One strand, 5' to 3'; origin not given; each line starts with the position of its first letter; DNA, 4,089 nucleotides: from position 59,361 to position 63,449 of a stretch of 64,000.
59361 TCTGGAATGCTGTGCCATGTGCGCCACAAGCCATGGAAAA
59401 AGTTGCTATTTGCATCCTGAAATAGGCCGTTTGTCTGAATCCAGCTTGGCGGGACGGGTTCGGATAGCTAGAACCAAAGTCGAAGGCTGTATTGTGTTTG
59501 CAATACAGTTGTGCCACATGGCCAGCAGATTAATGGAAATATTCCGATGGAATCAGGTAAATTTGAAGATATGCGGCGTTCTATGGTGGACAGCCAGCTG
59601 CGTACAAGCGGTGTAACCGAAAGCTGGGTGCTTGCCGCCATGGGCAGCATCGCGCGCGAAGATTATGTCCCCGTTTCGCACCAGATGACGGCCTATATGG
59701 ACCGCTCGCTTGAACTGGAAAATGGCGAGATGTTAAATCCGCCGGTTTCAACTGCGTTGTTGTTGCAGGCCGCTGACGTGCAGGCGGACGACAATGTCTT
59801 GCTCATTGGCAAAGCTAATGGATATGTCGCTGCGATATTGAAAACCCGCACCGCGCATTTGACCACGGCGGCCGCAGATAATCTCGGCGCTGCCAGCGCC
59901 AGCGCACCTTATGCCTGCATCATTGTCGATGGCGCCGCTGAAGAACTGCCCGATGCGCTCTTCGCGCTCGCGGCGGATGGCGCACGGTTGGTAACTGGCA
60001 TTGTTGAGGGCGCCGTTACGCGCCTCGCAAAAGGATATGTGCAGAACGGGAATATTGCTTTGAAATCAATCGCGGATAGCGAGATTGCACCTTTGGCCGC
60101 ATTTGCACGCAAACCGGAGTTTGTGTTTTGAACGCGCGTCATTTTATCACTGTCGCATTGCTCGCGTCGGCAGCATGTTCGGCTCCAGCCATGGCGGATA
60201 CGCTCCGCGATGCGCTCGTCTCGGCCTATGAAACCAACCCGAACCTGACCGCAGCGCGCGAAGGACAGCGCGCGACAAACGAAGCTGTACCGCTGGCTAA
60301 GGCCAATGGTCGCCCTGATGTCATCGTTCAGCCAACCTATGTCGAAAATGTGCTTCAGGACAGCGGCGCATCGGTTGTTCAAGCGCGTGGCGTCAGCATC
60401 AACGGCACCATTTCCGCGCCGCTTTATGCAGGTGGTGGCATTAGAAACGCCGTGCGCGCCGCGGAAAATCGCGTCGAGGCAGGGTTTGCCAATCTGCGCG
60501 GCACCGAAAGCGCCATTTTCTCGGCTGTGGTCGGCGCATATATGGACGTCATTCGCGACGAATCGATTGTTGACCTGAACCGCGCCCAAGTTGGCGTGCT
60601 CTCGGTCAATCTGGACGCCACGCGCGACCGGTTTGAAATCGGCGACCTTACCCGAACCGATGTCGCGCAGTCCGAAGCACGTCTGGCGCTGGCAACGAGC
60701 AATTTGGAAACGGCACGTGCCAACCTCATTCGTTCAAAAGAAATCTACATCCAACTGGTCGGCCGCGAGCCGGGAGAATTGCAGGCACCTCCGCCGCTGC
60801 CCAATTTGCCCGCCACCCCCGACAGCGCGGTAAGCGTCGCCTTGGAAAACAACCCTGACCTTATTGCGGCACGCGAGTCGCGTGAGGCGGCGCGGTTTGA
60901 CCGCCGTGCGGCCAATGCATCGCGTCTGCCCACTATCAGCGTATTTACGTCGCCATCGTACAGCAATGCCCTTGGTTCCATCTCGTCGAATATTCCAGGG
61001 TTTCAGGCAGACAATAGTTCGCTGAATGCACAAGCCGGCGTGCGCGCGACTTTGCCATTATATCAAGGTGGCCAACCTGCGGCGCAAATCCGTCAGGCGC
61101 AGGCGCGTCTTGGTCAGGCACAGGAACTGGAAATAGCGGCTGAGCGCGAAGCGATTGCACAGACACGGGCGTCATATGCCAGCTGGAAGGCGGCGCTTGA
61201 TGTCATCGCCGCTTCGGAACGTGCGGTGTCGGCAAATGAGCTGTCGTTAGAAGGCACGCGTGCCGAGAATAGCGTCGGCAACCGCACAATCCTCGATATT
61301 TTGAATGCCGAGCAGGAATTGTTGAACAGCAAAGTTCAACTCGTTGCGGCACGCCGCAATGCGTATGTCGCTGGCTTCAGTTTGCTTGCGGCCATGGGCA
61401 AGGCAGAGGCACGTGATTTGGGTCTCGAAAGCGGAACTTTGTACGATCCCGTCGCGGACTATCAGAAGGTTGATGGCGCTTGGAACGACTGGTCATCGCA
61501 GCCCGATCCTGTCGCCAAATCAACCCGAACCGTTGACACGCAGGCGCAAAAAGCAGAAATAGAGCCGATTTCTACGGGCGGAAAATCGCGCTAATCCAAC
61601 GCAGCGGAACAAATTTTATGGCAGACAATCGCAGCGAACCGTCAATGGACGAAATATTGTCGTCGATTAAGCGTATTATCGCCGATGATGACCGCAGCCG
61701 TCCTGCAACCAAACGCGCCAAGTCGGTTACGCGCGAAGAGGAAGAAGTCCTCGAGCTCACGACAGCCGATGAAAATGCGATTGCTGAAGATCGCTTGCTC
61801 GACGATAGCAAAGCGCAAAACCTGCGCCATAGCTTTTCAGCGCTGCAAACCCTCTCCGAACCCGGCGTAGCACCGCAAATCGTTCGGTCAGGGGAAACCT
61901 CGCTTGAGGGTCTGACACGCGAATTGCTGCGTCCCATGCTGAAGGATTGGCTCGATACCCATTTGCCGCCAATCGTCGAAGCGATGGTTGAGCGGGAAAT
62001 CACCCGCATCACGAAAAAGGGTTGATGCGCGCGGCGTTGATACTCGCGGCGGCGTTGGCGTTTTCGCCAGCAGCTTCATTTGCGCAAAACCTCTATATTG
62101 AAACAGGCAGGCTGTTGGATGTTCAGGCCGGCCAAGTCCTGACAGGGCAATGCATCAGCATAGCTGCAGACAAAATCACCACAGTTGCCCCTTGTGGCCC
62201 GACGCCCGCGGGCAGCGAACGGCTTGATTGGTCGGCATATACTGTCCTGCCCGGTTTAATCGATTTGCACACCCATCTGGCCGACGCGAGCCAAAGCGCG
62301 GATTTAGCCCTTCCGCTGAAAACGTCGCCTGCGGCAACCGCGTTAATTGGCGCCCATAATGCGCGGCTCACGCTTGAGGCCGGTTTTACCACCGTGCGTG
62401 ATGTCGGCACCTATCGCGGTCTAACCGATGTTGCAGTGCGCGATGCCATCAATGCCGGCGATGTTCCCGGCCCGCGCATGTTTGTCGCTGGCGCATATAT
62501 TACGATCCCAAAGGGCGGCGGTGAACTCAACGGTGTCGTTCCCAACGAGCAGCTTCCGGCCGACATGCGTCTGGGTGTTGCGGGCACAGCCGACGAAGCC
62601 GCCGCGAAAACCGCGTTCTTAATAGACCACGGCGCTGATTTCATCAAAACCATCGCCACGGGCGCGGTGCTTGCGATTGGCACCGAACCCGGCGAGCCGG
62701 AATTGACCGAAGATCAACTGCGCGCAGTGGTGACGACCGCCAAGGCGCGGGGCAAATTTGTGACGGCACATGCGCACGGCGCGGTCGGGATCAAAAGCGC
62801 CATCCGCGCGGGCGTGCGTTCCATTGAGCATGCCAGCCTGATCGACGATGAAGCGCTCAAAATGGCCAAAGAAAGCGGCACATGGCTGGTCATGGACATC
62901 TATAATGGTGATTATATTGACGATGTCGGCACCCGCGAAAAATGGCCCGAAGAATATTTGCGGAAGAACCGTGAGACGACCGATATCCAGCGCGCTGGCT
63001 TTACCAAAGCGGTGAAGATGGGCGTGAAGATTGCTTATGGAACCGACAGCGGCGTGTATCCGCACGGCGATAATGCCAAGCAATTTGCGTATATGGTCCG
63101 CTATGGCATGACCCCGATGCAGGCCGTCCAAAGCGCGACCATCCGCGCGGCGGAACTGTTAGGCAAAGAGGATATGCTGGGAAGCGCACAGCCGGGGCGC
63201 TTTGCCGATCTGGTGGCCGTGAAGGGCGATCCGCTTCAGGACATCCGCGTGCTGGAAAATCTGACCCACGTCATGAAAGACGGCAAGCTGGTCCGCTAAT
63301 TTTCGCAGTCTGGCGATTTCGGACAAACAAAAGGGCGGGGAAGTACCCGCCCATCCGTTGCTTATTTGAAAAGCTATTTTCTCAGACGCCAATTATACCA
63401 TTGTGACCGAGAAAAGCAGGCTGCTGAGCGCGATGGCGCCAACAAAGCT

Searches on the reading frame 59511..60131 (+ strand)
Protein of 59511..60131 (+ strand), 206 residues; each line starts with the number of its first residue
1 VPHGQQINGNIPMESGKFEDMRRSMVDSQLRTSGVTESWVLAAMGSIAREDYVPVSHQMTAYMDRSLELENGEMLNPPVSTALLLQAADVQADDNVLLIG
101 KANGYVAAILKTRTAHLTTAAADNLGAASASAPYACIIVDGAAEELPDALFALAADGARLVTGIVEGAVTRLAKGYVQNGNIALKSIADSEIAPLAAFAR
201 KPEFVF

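Call 49: search_protein_families(library=pfam, proteins=[window:59511-60131:+], max_evalue=0.01)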
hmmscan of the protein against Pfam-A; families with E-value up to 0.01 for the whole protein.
window:59511-60131:+ (206 aa): 1 family
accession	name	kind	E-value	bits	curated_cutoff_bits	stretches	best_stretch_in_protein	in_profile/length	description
PF01135.25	PCMT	-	3.8e-17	63.2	20.3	2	28-112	8-93/210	Protein-L-isoaspartate(D-aspartate) O-methyltransferase (PCMT)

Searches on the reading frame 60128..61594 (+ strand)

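Call 49: search_protein_families(library=pfam, proteins=[window:60128-61594:+], max_evalue=0.01)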
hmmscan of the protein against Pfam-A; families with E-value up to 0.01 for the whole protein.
window:60128-61594:+ (488 aa): 1 family
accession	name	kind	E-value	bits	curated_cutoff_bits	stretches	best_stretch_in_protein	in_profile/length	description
PF02321.23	OEP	-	5.2e-52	176.8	22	2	232-424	2-187/187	Outer membrane efflux protein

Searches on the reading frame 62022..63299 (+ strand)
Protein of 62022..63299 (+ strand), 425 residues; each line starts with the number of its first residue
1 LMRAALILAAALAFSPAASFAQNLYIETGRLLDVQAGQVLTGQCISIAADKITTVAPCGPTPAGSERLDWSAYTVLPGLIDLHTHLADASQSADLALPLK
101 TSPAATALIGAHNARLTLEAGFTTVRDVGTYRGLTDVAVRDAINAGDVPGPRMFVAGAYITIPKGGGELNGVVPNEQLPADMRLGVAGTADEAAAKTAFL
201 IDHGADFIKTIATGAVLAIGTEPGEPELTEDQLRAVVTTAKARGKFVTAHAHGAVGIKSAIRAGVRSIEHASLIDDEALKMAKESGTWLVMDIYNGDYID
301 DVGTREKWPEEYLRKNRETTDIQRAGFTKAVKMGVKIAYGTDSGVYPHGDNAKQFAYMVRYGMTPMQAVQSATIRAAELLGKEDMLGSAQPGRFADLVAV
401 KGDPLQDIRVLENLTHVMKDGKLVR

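Call 101: search_protein_families(library=pfam, proteins=[window:62022-63299:+], max_evalue=0.001)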
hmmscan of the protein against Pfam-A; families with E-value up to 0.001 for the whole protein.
window:62022-63299:+ (425 aa): 2 families
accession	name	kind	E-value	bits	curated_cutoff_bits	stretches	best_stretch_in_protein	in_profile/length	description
PF01979.26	Amidohydro_1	-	1.2e-50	173.2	25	1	74-424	1-345/345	Amidohydrolase family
PF07969.17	Amidohydro_3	-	4.7e-11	43.3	29.7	1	204-424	239-471/472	Amidohydrolase family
